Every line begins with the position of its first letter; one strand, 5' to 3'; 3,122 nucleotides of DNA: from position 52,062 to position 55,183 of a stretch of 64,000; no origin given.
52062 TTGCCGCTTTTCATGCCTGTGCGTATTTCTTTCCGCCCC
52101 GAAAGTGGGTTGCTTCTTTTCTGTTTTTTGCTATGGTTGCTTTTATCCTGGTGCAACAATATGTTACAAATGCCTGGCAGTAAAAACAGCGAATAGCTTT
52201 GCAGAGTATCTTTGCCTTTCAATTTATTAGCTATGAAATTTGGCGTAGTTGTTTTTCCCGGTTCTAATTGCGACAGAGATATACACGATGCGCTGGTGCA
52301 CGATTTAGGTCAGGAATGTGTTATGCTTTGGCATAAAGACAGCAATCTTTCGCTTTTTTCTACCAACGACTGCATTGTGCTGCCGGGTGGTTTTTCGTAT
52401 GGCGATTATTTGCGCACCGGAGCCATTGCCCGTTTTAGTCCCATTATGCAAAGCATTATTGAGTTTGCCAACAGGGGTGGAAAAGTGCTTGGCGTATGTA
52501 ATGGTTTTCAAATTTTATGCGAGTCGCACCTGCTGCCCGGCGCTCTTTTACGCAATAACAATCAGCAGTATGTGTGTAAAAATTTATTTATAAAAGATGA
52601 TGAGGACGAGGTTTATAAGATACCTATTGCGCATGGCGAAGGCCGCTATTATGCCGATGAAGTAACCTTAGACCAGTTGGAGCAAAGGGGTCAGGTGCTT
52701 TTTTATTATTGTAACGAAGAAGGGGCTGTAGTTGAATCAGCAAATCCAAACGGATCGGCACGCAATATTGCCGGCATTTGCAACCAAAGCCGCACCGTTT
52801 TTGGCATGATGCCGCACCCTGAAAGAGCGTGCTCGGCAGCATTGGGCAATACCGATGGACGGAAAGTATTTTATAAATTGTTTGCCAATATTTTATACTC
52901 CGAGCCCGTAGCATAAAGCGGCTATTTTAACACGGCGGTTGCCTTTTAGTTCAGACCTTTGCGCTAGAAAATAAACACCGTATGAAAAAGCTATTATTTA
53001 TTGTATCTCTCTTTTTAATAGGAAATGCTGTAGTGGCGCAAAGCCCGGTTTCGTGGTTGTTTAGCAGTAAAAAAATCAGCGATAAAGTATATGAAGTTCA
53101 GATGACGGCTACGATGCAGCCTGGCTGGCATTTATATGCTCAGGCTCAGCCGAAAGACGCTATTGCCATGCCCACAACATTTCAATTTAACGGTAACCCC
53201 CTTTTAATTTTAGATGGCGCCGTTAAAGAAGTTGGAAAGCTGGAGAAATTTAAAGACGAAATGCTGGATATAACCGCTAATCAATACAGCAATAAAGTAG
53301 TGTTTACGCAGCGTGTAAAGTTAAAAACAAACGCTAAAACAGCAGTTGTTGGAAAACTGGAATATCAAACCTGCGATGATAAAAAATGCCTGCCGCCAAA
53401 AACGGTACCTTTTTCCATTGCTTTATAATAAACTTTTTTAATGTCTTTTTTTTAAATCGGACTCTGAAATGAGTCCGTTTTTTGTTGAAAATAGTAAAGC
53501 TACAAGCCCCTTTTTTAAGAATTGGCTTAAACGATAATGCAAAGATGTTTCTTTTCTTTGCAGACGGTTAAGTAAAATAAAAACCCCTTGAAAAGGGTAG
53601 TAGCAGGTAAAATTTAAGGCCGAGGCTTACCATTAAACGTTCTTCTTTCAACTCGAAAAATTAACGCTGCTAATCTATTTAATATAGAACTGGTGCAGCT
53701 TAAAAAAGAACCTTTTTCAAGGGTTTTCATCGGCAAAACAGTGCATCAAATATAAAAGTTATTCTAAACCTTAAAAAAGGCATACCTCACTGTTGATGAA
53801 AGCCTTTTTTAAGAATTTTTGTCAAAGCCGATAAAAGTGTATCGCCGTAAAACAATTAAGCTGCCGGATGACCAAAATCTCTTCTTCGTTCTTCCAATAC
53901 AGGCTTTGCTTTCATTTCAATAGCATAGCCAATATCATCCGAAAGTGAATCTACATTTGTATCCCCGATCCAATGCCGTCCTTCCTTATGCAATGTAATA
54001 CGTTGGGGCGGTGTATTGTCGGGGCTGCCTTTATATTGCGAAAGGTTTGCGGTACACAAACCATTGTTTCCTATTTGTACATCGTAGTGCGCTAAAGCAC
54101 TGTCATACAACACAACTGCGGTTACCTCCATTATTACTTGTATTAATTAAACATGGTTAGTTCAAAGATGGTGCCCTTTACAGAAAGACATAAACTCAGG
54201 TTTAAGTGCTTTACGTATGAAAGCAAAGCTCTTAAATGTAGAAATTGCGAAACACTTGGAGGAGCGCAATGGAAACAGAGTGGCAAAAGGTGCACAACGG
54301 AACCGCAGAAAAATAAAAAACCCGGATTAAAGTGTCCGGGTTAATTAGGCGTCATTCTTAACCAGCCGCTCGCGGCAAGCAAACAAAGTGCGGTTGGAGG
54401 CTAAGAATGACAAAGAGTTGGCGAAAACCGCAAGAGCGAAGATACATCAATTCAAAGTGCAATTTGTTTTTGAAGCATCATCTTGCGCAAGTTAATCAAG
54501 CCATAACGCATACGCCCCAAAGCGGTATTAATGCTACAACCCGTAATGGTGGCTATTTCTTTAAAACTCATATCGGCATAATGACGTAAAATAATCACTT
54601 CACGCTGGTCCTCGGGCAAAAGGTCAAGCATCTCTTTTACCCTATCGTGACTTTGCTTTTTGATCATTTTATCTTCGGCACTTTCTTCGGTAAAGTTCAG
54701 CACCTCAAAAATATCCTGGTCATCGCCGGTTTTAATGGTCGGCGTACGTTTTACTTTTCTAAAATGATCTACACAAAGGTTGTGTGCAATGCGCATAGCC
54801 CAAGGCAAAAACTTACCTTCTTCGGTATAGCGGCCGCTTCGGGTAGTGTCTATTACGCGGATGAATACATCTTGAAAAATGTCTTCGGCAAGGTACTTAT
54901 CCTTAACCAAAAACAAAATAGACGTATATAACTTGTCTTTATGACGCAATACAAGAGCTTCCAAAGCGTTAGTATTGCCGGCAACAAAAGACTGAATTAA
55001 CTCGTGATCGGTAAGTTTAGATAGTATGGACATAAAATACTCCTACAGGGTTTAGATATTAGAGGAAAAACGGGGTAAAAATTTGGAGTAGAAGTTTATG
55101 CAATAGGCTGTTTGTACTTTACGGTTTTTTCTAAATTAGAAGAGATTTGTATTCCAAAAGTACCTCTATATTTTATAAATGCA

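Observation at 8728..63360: Abundant dispersed motif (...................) resembling an uptake sequence or chromosome-wide binding site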

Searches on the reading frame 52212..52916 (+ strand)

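Call 30: search_protein_families(library=pfam, proteins=[window:52212-52916:+])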
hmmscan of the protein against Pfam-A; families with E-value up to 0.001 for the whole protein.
window:52212-52916:+ (234 aa): 4 families
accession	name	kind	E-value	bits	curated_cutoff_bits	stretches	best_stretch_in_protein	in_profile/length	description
PF13507.12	GATase_5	-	2e-37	129.2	27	1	10-210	4-233/260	CobB/CobQ-like glutamine amidotransferase domain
PF07685.20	GATase_3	-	4e-08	33.5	27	1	42-105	33-91/196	CobB/CobQ-like glutamine amidotransferase domain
PF00117.34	GATase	-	2.8e-06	27.6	22.8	1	31-206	19-174/190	Glutamine amidotransferase class-I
PF01965.30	DJ-1_PfpI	-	0.0001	22.6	26.6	1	51-110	61-115/165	DJ-1/PfpI family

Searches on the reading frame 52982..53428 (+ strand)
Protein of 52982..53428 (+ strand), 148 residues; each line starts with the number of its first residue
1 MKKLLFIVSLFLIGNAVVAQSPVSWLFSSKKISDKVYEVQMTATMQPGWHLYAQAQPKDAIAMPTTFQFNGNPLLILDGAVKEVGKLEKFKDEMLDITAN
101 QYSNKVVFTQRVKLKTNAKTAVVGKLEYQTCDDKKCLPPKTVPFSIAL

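Call 30: search_protein_families(library=pfam, proteins=[window:52982-53428:+])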
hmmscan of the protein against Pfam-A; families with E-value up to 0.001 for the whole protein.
window:52982-53428:+ (148 aa): 1 family
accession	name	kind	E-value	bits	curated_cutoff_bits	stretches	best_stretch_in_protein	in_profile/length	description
PF11412.14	DsbD_N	-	2.4e-08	34.5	25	1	33-142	16-113/119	Thiol:disulfide interchange protein DsbD, N-terminal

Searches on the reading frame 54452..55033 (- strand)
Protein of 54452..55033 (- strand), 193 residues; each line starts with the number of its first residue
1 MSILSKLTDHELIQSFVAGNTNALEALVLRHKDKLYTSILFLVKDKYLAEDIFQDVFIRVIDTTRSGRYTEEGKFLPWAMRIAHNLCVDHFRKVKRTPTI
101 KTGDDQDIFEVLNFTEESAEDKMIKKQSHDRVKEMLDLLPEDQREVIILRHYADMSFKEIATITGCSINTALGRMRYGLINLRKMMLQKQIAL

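Call 30: search_protein_families(library=pfam, proteins=[window:54452-55033:-])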
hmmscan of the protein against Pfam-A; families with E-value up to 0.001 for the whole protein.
window:54452-55033:- (193 aa): 4 families
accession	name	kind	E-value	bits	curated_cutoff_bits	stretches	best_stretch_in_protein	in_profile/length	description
PF04542.20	Sigma70_r2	-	1.1e-13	51.2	24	1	27-97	1-71/71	Sigma-70 region 2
PF08281.18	Sigma70_r4_2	-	3.2e-12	46.3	25.7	1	130-170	2-42/54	Sigma-70, region 4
PF04545.22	Sigma70_r4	-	1.4e-08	34.6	24.1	1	136-184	2-50/50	Sigma-70, region 4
PF07638.17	Sigma70_ECF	-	7.2e-06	26.5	21.1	1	54-173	54-170/185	ECF sigma factor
